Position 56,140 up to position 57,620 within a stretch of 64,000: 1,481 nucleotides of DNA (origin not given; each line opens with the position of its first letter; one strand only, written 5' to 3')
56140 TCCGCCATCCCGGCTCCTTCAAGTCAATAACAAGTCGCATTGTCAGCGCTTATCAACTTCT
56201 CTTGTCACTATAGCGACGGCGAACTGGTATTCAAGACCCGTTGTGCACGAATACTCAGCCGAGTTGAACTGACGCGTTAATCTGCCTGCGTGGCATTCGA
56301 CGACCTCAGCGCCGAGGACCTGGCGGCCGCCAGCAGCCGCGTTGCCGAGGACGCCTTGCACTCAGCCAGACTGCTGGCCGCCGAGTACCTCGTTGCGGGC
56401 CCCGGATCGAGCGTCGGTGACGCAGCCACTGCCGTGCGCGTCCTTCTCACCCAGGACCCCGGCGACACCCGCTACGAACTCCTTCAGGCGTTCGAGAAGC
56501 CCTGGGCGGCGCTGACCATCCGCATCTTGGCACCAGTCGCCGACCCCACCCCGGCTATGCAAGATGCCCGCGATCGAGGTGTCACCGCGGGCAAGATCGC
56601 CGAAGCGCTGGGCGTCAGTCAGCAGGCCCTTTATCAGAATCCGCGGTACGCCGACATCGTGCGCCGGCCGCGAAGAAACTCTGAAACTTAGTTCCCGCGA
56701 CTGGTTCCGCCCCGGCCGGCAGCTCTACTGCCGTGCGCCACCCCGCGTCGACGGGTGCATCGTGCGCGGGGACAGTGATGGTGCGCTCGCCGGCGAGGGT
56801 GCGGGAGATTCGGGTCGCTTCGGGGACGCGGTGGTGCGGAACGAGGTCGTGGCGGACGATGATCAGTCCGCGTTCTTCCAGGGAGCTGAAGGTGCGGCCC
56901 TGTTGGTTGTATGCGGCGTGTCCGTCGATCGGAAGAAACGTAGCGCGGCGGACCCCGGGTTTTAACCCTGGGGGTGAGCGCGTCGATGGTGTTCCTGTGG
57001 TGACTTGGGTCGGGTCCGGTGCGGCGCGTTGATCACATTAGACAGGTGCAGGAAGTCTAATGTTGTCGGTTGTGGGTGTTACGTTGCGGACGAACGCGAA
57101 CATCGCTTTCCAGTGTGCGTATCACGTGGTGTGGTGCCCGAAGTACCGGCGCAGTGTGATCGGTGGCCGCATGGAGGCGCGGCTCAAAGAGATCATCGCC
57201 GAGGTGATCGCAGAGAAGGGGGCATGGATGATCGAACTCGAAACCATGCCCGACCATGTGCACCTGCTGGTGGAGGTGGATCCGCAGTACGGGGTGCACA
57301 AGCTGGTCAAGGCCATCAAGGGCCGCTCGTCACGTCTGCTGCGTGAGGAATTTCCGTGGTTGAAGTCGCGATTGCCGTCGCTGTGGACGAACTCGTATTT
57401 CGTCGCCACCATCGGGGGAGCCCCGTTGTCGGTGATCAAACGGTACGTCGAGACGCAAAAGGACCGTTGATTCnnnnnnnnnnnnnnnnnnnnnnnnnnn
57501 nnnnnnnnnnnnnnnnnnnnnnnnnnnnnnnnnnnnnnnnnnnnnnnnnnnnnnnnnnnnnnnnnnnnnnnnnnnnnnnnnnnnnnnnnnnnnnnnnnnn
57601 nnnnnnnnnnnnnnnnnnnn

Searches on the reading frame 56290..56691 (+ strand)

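Call 79: search_protein_families(library=pfam, proteins=[window:56290-56691:+])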
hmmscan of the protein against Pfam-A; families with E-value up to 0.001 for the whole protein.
window:56290-56691:+ (133 aa): 1 family
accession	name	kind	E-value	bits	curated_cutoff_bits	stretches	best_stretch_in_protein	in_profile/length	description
PF12840.13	HTH_20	-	4.4e-05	23.8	27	0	83-117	13-38/51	Helix-turn-helix domain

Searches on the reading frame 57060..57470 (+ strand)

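Call 79: search_protein_families(library=pfam, proteins=[window:57060-57470:+])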
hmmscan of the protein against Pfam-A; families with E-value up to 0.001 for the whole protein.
window:57060-57470:+ (136 aa): 1 family
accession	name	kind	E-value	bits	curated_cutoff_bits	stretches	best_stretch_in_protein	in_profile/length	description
PF01797.21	Y1_Tnp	-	1.1e-42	145.5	23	1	17-133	3-121/121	Transposase IS200 like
